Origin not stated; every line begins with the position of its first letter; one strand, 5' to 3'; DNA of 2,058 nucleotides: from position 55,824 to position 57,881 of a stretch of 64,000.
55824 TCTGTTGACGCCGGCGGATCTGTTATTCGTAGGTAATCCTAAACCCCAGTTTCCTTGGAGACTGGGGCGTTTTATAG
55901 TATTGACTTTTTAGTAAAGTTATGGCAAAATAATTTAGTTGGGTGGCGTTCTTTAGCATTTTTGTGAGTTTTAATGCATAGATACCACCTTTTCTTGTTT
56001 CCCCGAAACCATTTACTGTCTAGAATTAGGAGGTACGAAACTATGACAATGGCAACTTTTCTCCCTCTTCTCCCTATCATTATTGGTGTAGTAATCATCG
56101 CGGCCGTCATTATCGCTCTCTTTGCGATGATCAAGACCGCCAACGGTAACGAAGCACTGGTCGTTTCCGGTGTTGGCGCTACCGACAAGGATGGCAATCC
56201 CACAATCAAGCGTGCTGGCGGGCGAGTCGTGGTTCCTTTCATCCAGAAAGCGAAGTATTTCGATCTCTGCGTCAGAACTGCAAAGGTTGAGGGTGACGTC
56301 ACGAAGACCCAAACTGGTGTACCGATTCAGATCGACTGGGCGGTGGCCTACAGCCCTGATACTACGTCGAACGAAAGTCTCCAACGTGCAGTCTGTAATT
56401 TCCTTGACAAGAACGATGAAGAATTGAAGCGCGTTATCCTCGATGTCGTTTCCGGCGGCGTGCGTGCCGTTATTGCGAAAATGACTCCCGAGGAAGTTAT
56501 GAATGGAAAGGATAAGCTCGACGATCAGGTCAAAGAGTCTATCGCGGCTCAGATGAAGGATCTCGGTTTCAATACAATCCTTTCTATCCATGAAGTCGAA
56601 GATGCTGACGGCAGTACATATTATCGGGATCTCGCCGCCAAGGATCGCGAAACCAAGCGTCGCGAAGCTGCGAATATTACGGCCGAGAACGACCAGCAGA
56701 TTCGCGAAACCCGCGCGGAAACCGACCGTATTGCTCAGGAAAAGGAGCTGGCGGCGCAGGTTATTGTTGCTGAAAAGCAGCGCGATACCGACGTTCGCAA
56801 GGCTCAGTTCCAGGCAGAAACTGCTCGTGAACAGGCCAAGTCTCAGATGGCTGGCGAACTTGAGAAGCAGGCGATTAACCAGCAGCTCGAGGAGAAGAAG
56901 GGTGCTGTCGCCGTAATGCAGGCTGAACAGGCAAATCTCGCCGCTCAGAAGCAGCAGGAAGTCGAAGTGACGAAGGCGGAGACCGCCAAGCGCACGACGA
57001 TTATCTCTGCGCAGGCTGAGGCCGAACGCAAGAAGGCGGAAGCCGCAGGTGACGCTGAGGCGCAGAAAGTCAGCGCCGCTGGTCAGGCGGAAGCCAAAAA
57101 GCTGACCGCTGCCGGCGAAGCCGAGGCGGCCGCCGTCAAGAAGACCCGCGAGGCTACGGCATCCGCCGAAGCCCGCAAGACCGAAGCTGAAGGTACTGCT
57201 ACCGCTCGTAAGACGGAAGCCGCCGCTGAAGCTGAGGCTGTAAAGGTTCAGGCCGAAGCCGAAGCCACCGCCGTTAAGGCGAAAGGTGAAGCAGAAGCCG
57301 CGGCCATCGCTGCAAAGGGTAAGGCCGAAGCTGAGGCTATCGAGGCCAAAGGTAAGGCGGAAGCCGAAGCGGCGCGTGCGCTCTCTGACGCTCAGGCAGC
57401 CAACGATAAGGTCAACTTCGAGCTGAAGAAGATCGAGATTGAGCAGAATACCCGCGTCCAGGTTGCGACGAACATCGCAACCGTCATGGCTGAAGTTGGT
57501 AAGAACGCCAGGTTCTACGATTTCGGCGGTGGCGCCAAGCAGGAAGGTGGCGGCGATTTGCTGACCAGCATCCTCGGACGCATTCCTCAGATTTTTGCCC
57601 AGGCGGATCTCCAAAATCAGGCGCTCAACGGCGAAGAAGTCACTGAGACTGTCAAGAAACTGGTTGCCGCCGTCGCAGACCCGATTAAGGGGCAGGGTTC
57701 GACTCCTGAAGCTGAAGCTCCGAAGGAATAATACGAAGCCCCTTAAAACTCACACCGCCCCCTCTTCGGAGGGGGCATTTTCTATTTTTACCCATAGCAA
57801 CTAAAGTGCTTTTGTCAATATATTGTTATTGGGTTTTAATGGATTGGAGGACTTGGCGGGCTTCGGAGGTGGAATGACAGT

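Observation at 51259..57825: Plus-strand block rplJ-rplL + accessory genes + flotillin has wobble-base strand bias opposite to all other plus-strand genes, suggesting a recent inversion or acquisition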

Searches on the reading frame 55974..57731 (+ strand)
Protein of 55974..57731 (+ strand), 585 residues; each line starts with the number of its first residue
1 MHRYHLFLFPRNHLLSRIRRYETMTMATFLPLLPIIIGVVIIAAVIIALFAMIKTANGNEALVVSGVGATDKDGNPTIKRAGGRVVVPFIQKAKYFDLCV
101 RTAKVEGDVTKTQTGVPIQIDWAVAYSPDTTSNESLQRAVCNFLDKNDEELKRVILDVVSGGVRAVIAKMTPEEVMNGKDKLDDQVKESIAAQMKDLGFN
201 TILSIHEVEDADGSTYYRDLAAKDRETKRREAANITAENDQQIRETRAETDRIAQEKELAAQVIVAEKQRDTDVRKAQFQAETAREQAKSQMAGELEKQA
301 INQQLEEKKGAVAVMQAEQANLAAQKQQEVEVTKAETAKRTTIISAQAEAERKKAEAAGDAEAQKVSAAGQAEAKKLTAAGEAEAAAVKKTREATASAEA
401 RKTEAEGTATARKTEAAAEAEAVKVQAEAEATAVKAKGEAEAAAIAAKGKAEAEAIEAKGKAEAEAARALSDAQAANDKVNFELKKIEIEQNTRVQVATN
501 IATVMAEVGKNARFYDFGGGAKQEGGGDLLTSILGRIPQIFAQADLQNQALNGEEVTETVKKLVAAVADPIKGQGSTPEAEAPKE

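Call 8: search_protein_families(library=pfam, proteins=[window:55974-57731:+], max_evalue=0.01)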
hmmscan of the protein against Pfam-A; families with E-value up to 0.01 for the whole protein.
window:55974-57731:+ (585 aa): 1 family
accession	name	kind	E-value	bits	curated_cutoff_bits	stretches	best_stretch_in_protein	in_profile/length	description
PF01145.31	Band_7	-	3.4e-20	73.3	23.6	1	55-240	2-175/176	SPFH domain / Band 7 family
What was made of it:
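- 56043..57731 (+): Flotillin (SPFH / Band 7, FloT- or YqiK-like) with an Ala/Glu/Lys repeat tail. A terminator follows at 57757-57776. Pfam PF01145 (call 8).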

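Call 19: find_homologous_proteins(query=window:56043-57731:+)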
Query window:56043-57731:+ (562 aa): 914 proteins with E <= 0.001 among 8000 candidates; the best 120 are listed.
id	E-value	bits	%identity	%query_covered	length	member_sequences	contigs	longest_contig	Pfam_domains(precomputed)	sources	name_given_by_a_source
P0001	0.0e+0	1035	90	100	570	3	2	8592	PF01145.32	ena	-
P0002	4.0e-297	1004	89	100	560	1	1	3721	PF01145.32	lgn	-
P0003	1.6e-296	1002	90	95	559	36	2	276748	PF01145.32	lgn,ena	-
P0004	2.5e-294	995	89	99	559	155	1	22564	PF01145.32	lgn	-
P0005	3.5e-293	991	89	99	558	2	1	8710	PF01145.32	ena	-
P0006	1.1e-290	983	88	99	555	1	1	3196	PF01145.32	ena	-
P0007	6.7e-284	960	89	95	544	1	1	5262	PF01145.32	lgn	-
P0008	2.9e-283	958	87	99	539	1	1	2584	PF01145.32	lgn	-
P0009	5.3e-280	947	86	96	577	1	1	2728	PF01145.32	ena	-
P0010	2.1e-279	945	85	98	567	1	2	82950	PF01145.32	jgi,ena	-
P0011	2.3e-279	945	85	99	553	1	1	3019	PF01145.32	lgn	-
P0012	2.7e-279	945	83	98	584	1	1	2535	PF01145.32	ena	-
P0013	1.5e-278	943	86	96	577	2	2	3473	PF01145.32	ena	-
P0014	3.2e-277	938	83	98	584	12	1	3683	PF01145.32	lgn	-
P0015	3.9e-277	938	83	98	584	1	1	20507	PF01145.32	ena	-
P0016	7.2e-277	937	85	96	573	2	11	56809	PF01145.32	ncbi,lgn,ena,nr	ncbi:MAG: hypothetical protein IKD90_06910 [Clostridiales bacterium]|nr:hypothetical protein [Clostr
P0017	7.5e-277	937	83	98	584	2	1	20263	PF01145.32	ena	-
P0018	1.6e-275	933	85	94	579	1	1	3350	PF01145.32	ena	-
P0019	3.8e-275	931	91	88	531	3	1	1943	PF01145.32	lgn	-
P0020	8.1e-275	930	84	97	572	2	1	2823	PF01145.32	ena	-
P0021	9.5e-275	930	85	96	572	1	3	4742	PF01145.32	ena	-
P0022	2.1e-274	929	85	99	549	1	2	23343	PF01145.32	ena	-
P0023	2.6e-274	929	84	96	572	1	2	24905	PF01145.32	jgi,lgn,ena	-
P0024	5.0e-274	928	83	97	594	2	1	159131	PF01145.32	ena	-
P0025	9.2e-274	927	83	97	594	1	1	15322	PF01145.32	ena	-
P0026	3.7e-273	925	83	96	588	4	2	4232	PF01145.32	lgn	-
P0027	8.9e-273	924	83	96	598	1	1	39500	PF01145.32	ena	-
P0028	1.1e-272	923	83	96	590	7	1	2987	PF01145.32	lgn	-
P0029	1.2e-272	923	83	96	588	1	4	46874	PF01145.32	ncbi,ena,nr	ncbi:MAG: hypothetical protein J5752_08970 [Clostridiales bacterium]|nr:hypothetical protein [Clostr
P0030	1.2e-272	923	83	96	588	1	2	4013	PF01145.32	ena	-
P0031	1.5e-272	923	83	96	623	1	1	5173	PF01145.32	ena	-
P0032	2.7e-270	915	84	94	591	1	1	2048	PF01145.32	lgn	-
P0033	3.2e-270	915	84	93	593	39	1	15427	PF01145.32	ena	-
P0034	3.9e-270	915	82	97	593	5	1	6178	PF01145.32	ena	-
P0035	4.1e-270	915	82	95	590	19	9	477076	PF01145.32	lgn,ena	-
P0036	4.9e-269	911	84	94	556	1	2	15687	PF01145.32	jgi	-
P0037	5.7e-269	911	82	98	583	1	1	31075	PF01145.32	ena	-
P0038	1.1e-267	907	83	95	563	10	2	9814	PF01145.32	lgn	-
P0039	2.3e-267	906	82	96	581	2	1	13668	PF01145.32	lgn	-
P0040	1.2e-266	903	81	97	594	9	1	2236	PF01145.32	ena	-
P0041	1.4e-266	903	82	99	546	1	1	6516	PF01145.32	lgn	-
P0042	1.4e-266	903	84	94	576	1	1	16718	PF01145.32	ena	-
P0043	1.4e-266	903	84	94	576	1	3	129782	PF01145.32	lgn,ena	-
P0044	2.1e-266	903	81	97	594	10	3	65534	PF01145.32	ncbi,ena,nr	ncbi:MAG: hypothetical protein IK106_03380 [Clostridiales bacterium]|nr:hypothetical protein [Clostr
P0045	2.5e-266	902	84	94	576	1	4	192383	PF01145.32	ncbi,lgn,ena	-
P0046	2.6e-266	902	84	94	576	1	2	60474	PF01145.32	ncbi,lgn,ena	-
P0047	3.7e-266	902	84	94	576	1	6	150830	PF01145.32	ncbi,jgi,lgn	jgi:uncharacterized membrane protein YqiK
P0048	6.4e-266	901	81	99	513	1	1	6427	PF01145.32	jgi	-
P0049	7.8e-266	901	79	95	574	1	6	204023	PF01145.32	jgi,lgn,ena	jgi:flotillin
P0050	9.8e-266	900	84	94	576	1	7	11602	PF01145.32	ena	-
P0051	9.8e-266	900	84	94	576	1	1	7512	PF01145.32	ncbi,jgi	jgi:uncharacterized membrane protein YqiK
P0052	1.4e-265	900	84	94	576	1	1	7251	PF01145.32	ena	-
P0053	1.5e-265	900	81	97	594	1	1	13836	PF01145.32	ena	-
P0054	1.6e-265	900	83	93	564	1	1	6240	PF01145.32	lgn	-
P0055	1.7e-265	900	84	94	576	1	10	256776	PF01145.32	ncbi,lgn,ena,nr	ncbi:MAG: hypothetical protein J6T40_09585 [Clostridiales bacterium]|nr:hypothetical protein [Clostr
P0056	1.9e-265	899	83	94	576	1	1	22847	PF01145.32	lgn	-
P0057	1.9e-265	899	84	94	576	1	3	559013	PF01145.32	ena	-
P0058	3.2e-265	899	82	95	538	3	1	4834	PF01145.32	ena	-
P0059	3.7e-265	898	84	94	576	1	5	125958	PF01145.32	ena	-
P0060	5.3e-265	898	79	95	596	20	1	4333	PF01145.32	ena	-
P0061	5.9e-265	898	85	95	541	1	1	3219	PF01145.32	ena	-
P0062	1.7e-264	896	81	98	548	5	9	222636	PF01145.32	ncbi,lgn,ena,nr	ncbi:hypothetical protein IKF02_02695 [Candidatus Saccharibacteria bacterium]|nr:hypothetical protei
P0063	2.7e-264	896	84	94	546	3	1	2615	PF01145.32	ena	-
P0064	2.9e-264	895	82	94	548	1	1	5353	PF01145.32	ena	-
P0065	4.9e-264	895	83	94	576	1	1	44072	PF01145.32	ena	-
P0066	6.0e-264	894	83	94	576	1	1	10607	PF01145.32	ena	-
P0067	2.1e-261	886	81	98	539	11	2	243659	PF01145.32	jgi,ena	-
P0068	7.6e-261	884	76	97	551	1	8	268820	PF01145.32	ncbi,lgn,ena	-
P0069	3.5e-260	882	82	94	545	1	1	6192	PF01145.32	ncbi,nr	ncbi:MAG: hypothetical protein K6F57_03495 [Candidatus Saccharibacteria bacterium]|nr:hypothetical p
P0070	5.8e-260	881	75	97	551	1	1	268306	PF01145.32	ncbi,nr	ncbi:hypothetical protein IJS18_01535 [Candidatus Saccharibacteria bacterium]|nr:hypothetical protei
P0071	3.1e-259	879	79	98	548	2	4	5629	PF01145.32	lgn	-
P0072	7.4e-259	878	80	97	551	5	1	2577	PF01145.32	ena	-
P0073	2.0e-254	863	77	98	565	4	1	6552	PF01145.32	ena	-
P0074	2.0e-254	863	82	94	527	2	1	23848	PF01145.32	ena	-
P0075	1.1e-252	857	84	64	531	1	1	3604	PF01145.32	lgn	-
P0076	1.6e-252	857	80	95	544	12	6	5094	PF01145.32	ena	-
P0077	3.7e-252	856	79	96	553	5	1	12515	PF01145.32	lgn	-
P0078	1.7e-251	853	79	95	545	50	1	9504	PF01145.32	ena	-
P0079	5.9e-251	852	80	93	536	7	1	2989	PF01145.32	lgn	-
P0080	1.4e-249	847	75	98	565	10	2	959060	PF01145.32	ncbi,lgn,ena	-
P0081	3.0e-249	846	77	98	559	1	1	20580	PF01145.32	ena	-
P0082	2.8e-246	836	71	98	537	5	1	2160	PF01145.32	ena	-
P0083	9.7e-246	834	75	98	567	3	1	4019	PF01145.32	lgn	-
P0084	7.3e-245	832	80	89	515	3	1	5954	PF01145.32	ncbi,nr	ncbi:MAG: SPFH domain-containing protein, partial [Saccharofermentanaceae bacterium]|nr:SPFH domain-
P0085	1.3e-242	824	77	95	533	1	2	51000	PF01145.32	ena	-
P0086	2.8e-239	813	75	95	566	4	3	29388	PF01145.32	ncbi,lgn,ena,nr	ncbi:hypothetical protein J6X15_00365 [Candidatus Saccharibacteria bacterium]|nr:hypothetical protei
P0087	5.4e-239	812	75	98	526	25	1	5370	PF01145.32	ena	-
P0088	2.2e-235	800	75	99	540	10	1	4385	PF01145.32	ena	-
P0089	4.0e-231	786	73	93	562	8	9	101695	PF01145.32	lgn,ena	-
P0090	8.6e-229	779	74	94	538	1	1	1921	PF01145.32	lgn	-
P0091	2.3e-227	774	86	81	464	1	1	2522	PF01145.32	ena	-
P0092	2.7e-226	770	74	92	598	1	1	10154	PF01145.32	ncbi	-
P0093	2.3e-225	767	81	59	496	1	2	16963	PF01145.32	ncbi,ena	-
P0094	1.4e-215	735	68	96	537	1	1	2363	PF01145.32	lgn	-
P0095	7.3e-204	696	65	94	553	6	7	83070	PF01145.32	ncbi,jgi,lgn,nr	ncbi:MAG: SPFH domain-containing protein [Candidatus Saccharibacteria bacterium]|jgi:flotillin|nr:SP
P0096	2.6e-193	662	62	95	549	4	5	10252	PF01145.32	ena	-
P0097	2.8e-193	661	62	94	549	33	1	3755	PF01145.32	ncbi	-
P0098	6.0e-188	644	58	98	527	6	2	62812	PF01145.32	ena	-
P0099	8.9e-188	643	58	99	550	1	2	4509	PF01145.32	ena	-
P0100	2.2e-187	642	61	98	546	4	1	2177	PF01145.32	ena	-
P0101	3.2e-187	641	61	98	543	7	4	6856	PF01145.32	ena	-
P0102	2.9e-183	628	61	99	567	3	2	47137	PF01145.32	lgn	-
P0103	5.6e-183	627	59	99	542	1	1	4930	PF01145.32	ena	-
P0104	6.0e-182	624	61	99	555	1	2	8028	PF01145.32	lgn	-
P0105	3.9e-181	621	57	95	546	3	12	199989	PF01145.32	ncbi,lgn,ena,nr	ncbi:hypothetical protein IKG31_02440 [Candidatus Saccharibacteria bacterium]|nr:hypothetical protei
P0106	1.7e-177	609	60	97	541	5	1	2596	PF01145.32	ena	-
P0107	5.0e-177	608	61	93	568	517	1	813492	PF01145.32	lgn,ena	-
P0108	1.5e-174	600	54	95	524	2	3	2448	PF01145.32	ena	-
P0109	8.4e-173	594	61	93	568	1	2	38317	PF01145.32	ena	-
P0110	1.1e-172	594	61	93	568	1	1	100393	PF01145.32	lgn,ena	-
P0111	1.7e-172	593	61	93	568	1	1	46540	PF01145.32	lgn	-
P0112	5.9e-171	588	79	65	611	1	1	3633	PF01145.32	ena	-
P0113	1.3e-166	573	58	99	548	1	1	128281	PF01145.32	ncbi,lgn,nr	ncbi:MAG: hypothetical protein Q4B29_00230 [Candidatus Saccharibacteria bacterium]|nr:hypothetical p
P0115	9.5e-163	561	86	54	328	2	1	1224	PF01145.32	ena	-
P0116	1.3e-162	560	74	74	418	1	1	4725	PF01145.32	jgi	-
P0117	2.2e-147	510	52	98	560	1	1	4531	PF01145.32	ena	-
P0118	5.0e-146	506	46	60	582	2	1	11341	PF01145.32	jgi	-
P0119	8.5e-146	505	52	92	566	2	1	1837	PF01145.32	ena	-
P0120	6.3e-144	499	50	97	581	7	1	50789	PF01145.32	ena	-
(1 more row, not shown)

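Call 20: find_encoding_contigs(protein=P0003, flank=10000, max_places=3)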
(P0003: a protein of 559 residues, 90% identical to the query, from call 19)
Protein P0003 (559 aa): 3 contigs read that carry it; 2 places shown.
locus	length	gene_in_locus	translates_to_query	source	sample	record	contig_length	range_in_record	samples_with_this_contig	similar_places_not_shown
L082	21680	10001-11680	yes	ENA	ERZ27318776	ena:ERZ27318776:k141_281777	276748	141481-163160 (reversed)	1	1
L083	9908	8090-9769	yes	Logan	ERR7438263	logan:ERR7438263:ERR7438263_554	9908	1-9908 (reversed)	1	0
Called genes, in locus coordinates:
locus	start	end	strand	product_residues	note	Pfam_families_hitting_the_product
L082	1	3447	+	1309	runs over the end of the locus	PF02811:PHP, PF07733:DNA_pol3_alpha, PF17657:DNA_pol3_finger, PF14579:HHH_6, PF01336:tRNA_anti-codon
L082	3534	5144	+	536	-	PF01565:FAD_binding_4, PF02913:FAD-oxidase_C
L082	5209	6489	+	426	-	PF05697:Trigger_N, PF00254:FKBP_C, PF05698:Trigger_C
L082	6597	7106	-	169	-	-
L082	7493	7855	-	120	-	-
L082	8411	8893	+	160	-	-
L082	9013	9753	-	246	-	PF01048:PNP_UDP_1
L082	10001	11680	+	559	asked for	PF01145:Band_7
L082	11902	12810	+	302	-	-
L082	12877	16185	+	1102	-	-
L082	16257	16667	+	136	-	-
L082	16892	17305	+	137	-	PF00164:Ribosom_S12_S23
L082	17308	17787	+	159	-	PF00177:Ribosomal_S7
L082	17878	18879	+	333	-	PF00044:Gp_dh_N, PF02800:Gp_dh_C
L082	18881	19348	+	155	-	PF02502:LacAB_rpiB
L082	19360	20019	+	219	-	PF00834:Ribul_P_3_epim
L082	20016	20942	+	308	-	PF00294:PfkB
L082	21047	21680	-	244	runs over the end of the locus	PF18306:LDcluster4, PF03641:Lysine_decarbox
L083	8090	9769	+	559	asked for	PF01145:Band_7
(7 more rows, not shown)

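Call 21: find_encoding_contigs(protein=P0055, flank=10000, max_places=3)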
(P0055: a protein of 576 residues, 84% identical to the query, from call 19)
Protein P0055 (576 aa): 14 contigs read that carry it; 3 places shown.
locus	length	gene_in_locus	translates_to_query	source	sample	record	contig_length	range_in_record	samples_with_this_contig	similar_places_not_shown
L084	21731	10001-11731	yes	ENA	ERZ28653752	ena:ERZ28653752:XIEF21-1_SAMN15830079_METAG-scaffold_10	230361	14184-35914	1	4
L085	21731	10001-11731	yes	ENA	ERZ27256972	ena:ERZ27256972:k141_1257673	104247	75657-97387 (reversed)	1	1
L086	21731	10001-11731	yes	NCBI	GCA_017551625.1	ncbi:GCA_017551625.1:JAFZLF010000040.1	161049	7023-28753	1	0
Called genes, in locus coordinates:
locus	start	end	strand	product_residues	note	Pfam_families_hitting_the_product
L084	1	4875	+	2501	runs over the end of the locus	PF09479:Flg_new (faint), PF24547:DUF7601, PF17802:SpaA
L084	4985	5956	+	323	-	PF04616:Glyco_hydro_43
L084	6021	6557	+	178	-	PF00293:NUDIX, PF14815:NUDIX_4 (weak)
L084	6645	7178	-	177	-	-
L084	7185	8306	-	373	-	PF02030:Lipoprotein_8, PF01547:SBP_bac_1, PF13416:SBP_bac_8, PF13343:SBP_bac_6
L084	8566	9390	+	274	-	PF00696:AA_kinase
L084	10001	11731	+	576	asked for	PF01145:Band_7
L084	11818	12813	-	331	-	PF00710:Asparaginase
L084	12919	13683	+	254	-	PF03372:Exo_endo_phos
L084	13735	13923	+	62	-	-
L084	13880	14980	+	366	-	PF13616:Rotamase_3 (weak), PF00639:Rotamase (weak)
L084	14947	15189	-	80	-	-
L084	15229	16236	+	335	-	PF01297:ZnuA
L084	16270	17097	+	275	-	PF00005:ABC_tran, PF13304:AAA_21 (faint)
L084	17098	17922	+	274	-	PF00950:ABC-3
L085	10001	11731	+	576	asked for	PF01145:Band_7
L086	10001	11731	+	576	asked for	PF01145:Band_7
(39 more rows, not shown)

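Call 23: find_encoding_contigs(protein=P0004, flank=10000, max_places=3)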
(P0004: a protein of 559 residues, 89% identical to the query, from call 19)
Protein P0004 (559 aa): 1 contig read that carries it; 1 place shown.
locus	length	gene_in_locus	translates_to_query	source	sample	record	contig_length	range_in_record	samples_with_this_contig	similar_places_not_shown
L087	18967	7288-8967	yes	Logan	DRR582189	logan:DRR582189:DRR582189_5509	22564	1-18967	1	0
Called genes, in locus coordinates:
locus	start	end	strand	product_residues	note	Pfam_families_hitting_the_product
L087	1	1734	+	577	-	?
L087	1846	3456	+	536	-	PF01565:FAD_binding_4, PF02913:FAD-oxidase_C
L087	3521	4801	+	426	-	PF05697:Trigger_N, PF00254:FKBP_C, PF05698:Trigger_C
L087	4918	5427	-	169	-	-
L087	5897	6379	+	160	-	-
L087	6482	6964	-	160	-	-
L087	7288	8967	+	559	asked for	PF01145:Band_7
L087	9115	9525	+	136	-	-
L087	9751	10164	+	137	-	PF00164:Ribosom_S12_S23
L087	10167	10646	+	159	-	PF00177:Ribosomal_S7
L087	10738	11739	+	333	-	PF00044:Gp_dh_N, PF02800:Gp_dh_C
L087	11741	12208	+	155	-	PF02502:LacAB_rpiB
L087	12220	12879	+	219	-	PF00834:Ribul_P_3_epim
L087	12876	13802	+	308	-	PF00294:PfkB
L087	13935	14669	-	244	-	PF18306:LDcluster4, PF03641:Lysine_decarbox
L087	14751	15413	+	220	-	PF01909:NTP_transf_2 (weak), PF18765:Polbeta (weak)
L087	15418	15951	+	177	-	PF00588:SpoU_methylase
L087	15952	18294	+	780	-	PF00133:tRNA-synt_1, PF09334:tRNA-synt_1g, PF13603:tRNA-synt_1_2, PF00133:tRNA-synt_1, PF09334:tRNA-synt_1g (weak), PF08264:Anticodon_1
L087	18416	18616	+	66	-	-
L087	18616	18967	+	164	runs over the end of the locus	PF01029:NusB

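Call 24: find_encoding_contigs(protein=P0001, flank=10000, max_places=3)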
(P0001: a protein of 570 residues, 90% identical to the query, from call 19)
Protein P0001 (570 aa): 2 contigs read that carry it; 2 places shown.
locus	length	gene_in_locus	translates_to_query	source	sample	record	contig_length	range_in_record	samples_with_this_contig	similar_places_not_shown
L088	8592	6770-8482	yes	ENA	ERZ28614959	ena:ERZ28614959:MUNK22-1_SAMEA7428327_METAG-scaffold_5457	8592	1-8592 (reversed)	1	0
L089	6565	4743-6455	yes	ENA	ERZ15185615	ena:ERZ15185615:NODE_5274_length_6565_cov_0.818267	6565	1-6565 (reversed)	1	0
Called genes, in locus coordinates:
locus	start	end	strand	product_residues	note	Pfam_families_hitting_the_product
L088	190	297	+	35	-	-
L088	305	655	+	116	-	-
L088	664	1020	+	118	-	-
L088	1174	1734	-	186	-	-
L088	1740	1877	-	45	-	-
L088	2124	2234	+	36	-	-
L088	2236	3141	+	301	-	PF00004:AAA (weak), PF07728:AAA_5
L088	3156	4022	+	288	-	PF23822:DUF7192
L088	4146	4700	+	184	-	-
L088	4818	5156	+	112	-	-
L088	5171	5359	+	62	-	-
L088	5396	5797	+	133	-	-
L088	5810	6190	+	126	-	-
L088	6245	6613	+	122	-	-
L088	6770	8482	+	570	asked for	PF01145:Band_7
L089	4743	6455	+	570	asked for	PF01145:Band_7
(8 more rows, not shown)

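Call 48: search_protein_families(library=ncbifam, proteins=[window:56043-57731:+], max_evalue=0.01)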
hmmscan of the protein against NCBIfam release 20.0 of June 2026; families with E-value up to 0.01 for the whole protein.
window:56043-57731:+ (562 aa): 1 family
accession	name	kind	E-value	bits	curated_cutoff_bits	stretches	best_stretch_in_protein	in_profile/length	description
NF058507.1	FlotScfldFlot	equivalog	1.7e-36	126.3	700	2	12-387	3-389/477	flotillin lipid rafts scaffold protein FloT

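Call 49: search_protein_families(library=phrogs, proteins=[window:56043-57731:+], max_evalue=0.001)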
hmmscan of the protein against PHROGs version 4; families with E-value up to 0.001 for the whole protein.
window:56043-57731:+ (562 aa): 1 family
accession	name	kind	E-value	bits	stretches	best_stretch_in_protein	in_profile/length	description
phrog_200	-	other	2.5e-11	44.3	1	13-277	84-330/379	lipoprotein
